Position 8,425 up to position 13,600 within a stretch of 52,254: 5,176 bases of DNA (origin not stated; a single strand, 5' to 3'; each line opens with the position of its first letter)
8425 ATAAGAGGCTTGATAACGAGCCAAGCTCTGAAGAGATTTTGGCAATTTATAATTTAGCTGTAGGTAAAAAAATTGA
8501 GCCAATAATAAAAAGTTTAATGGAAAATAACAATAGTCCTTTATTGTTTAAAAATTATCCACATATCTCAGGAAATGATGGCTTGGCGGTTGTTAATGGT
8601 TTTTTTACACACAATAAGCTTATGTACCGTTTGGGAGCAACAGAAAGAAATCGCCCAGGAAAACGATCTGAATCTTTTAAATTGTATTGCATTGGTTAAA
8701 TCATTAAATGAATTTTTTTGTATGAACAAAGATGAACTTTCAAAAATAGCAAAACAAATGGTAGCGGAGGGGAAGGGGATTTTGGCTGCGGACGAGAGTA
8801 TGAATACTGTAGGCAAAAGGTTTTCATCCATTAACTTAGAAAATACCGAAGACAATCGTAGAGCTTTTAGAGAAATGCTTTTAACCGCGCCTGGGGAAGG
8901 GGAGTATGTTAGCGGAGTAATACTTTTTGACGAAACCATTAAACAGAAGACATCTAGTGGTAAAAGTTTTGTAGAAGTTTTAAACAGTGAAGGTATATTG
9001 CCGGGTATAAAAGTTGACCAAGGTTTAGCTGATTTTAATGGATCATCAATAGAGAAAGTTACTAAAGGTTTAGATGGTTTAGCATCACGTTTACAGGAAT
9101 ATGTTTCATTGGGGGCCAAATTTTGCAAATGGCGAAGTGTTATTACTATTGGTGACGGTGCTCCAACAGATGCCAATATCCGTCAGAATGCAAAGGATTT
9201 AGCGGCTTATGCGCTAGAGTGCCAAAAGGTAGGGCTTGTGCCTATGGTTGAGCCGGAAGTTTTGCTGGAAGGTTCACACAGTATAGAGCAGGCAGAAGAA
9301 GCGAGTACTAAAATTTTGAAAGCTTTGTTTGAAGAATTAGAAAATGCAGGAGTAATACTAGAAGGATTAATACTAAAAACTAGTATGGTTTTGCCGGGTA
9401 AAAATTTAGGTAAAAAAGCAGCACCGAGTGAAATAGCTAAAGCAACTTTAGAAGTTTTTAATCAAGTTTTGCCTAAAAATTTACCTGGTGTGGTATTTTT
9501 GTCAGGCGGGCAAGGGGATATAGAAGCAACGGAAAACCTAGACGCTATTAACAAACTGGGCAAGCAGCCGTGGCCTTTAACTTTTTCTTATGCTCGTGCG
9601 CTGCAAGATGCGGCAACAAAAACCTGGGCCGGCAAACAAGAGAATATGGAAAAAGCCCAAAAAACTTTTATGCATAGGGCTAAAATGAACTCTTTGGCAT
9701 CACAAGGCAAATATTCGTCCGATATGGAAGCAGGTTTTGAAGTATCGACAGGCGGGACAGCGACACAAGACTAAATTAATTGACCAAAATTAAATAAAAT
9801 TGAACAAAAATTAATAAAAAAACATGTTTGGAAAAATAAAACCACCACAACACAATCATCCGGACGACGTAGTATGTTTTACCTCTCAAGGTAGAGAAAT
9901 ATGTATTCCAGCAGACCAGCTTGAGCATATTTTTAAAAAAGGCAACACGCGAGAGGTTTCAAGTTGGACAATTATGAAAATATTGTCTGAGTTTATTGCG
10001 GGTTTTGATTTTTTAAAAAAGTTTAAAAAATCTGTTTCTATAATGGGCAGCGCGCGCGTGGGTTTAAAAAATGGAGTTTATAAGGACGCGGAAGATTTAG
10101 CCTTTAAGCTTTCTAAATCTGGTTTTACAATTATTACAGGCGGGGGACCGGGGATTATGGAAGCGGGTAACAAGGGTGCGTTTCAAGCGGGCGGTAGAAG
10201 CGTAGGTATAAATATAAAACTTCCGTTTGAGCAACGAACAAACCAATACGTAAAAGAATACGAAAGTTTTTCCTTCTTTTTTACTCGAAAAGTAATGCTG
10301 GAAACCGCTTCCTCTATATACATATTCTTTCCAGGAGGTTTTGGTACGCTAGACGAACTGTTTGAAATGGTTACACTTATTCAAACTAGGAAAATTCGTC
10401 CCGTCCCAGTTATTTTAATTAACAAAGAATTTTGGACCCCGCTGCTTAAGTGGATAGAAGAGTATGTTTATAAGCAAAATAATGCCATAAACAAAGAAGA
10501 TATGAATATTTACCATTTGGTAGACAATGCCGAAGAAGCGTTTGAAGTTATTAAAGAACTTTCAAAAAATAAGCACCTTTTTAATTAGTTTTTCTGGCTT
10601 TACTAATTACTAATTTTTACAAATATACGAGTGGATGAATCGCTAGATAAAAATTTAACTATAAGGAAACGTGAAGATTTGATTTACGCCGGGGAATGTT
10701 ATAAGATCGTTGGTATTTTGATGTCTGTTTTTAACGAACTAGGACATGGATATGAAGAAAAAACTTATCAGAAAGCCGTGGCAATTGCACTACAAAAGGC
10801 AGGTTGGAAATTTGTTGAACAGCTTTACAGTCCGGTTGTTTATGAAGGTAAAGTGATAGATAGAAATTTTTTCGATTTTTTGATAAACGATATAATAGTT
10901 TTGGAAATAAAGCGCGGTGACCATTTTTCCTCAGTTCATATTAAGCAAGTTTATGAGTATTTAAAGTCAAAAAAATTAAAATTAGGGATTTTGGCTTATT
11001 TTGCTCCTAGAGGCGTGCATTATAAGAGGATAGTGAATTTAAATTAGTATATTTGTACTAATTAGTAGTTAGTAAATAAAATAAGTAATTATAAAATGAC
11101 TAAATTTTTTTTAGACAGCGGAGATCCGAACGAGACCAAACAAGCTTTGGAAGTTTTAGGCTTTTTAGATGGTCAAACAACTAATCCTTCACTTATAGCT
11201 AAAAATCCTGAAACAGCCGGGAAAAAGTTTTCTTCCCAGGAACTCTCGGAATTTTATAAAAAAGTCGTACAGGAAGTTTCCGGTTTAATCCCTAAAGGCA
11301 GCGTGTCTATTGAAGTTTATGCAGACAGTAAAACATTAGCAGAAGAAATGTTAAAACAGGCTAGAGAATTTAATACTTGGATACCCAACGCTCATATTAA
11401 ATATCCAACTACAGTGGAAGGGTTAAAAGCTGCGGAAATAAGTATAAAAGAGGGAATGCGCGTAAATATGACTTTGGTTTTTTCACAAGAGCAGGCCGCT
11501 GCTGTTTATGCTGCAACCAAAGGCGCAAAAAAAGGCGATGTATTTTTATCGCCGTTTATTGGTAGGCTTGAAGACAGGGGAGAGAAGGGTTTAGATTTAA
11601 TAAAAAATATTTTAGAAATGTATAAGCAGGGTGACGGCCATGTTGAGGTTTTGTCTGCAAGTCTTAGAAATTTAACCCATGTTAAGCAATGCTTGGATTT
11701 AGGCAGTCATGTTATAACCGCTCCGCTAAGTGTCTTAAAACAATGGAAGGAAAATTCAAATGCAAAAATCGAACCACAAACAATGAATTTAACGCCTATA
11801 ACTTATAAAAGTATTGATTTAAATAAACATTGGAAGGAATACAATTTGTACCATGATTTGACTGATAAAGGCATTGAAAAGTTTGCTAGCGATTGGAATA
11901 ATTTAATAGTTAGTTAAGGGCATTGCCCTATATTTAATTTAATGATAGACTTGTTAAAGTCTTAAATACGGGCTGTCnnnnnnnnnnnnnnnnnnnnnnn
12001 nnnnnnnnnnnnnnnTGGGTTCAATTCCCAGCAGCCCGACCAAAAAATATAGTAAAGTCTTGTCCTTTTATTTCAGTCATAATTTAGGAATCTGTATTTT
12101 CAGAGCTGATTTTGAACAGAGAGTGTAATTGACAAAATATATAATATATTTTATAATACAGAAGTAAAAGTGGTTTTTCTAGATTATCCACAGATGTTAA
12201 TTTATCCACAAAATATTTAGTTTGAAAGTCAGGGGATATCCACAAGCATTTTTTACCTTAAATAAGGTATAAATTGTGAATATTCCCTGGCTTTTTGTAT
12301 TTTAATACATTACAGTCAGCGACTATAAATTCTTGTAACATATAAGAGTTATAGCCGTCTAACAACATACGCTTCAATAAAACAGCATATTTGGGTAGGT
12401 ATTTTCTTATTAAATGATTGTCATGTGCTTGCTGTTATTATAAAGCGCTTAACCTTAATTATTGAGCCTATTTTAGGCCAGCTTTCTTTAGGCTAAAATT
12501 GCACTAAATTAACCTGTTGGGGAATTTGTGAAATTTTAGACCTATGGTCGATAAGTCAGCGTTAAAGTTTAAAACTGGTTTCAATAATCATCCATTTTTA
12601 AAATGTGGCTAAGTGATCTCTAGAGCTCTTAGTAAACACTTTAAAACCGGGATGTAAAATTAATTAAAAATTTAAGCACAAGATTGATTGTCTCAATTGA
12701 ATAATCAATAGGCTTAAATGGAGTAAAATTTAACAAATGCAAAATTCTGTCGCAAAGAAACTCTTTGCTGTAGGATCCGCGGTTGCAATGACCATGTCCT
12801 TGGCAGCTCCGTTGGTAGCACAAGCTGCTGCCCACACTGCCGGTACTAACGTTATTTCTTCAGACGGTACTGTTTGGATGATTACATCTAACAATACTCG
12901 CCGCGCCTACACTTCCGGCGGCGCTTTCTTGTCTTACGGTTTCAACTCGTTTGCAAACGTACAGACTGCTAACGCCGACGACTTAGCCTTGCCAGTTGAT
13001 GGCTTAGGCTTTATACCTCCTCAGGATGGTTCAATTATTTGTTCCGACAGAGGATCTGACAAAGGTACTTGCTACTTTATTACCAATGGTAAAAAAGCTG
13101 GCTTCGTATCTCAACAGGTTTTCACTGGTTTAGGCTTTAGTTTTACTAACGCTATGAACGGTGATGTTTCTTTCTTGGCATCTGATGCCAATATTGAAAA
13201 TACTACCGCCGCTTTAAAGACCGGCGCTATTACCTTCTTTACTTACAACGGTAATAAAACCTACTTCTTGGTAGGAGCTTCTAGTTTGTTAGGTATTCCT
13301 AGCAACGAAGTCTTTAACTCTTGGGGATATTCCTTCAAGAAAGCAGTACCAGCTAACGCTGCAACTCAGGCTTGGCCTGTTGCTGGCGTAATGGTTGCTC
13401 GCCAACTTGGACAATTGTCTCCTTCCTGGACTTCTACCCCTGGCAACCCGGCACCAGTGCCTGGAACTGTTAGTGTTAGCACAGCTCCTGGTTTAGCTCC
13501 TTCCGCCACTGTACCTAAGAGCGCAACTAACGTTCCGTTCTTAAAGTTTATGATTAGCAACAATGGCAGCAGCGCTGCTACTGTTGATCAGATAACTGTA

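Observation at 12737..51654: Surface (S-layer-like) protein followed by about 35 kb of glycosylation genes: candidate protein O-glycosylation system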

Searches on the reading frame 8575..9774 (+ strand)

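Call 6: search_protein_families(library=pfam, proteins=[window:8575-9774:+], max_evalue=0.001)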
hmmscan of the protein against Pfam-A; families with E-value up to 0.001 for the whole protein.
window:8575-9774:+ (399 aa): 1 family
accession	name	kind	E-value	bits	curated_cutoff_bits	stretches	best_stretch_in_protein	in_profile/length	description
PF00274.25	Glycolytic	-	2e-134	448.3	22.2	1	54-385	1-334/349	Fructose-bisphosphate aldolase class-I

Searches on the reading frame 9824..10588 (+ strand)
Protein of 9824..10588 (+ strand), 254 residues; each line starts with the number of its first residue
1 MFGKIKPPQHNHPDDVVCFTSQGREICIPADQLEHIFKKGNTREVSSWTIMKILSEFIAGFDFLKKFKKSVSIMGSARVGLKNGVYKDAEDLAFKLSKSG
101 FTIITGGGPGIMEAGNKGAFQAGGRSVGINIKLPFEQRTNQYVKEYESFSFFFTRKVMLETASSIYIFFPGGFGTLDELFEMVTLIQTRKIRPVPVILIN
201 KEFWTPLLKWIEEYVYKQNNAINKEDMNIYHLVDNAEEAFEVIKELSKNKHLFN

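Call 6: search_protein_families(library=pfam, proteins=[window:9824-10588:+], max_evalue=0.001)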
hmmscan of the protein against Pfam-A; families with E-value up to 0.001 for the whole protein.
window:9824-10588:+ (254 aa): 3 families
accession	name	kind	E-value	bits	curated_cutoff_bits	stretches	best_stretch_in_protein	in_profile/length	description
PF03641.19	Lysine_decarbox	-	1.5e-32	112.9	27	1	112-241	1-129/131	Possible lysine decarboxylase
PF18306.6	LDcluster4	-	1e-14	54.9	26.3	1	69-180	2-111/151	SLOG cluster4 family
PF02481.21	DNA_processg_A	-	0.00067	19.3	29.6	0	60-129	35-103/212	DNA recombination-mediator protein A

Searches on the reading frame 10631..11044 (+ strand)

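Call 47: search_protein_families(library=pfam, proteins=[window:10631-11044:+], max_evalue=10)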
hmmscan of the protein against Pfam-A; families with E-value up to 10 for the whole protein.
window:10631-11044:+ (138 aa): 1 family
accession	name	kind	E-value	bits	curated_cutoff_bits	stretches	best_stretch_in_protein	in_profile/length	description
PF13366.12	PDDEXK_3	-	5.9e-27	94.8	22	1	23-126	4-108/117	PD-(D/E)XK nuclease superfamily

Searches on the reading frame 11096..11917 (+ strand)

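Call 5: search_protein_families(library=pfam, proteins=[window:11096-11917:+], max_evalue=0.01)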
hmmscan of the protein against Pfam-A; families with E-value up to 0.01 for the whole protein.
window:11096-11917:+ (273 aa): 1 family
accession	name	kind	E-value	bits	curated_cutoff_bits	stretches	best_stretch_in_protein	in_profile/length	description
PF00923.25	TAL_FSA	-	1.2e-50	173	27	1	4-270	1-281/285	Transaldolase/Fructose-6-phosphate aldolase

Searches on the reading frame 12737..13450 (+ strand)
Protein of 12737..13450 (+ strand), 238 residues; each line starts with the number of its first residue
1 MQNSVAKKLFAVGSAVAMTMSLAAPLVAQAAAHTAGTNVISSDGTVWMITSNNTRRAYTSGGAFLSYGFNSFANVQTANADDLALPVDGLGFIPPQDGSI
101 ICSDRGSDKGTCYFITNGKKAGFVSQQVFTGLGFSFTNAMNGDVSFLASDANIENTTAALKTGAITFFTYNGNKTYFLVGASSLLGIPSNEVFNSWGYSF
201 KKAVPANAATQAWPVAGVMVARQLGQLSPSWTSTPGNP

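Call 47: search_protein_families(library=pfam, proteins=[window:12737-13450:+], max_evalue=10)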
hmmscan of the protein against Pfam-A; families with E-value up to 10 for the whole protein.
window:12737-13450:+ (238 aa): 1 family
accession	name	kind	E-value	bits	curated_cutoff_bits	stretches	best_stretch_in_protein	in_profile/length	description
PF02589.21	LUD_dom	-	1.5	9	22.6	1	35-61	90-117/189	LUD domain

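Call 74: search_solved_structures(query=A6, max_evalue=10, show_alignments=1)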
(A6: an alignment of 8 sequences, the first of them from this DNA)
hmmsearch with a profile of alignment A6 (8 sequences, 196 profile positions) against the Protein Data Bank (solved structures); distinct sequences matched with E-value up to 10: 0.

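Call 75: search_protein_families(library=pfam, alignment_id=A6, max_evalue=1)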
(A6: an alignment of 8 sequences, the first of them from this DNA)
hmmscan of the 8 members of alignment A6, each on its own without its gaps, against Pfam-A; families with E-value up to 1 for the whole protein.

A. member 1, seq(202 aa): 0 families

B. families by the number of members that match (of 8 scanned): 2 families
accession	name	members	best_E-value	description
PF17984.6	TERT_thumb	1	0.073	Telomerase reverse transcriptase thumb DNA binding domain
PF16760.10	CBM53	1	0.096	Starch/carbohydrate-binding module (family 53)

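Call 83: search_protein_representatives(protein=window:12827-13432:+)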
Query: 202 residues. Proteins with E-value up to 0.001 (for the whole library): 848; up to 1e-10: 530; up to 1e-30: 234. The best 150 are listed.
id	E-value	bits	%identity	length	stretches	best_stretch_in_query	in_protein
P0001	1.5e-112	390.5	88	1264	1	1-202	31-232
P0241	2.0e-76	272.7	51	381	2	6-197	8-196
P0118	2.7e-72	259.2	64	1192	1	1-200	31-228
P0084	7.1e-70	251.3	64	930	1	1-200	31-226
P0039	6.0e-69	248.3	66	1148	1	1-200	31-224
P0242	5.5e-67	241.9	64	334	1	1-200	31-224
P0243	2.4e-65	236.5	64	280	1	1-202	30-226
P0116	4.6e-64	232.3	62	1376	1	1-200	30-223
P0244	1.2e-62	227.8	64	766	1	2-200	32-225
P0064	6.8e-62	225.2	63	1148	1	2-202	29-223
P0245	3.5e-61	222.9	63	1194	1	2-199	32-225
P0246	6.6e-61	222.0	61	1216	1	1-202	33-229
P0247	3.1e-59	216.6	60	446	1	2-200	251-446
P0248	1.2e-58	214.7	60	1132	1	2-202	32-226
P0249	1.4e-58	214.4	53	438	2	5-199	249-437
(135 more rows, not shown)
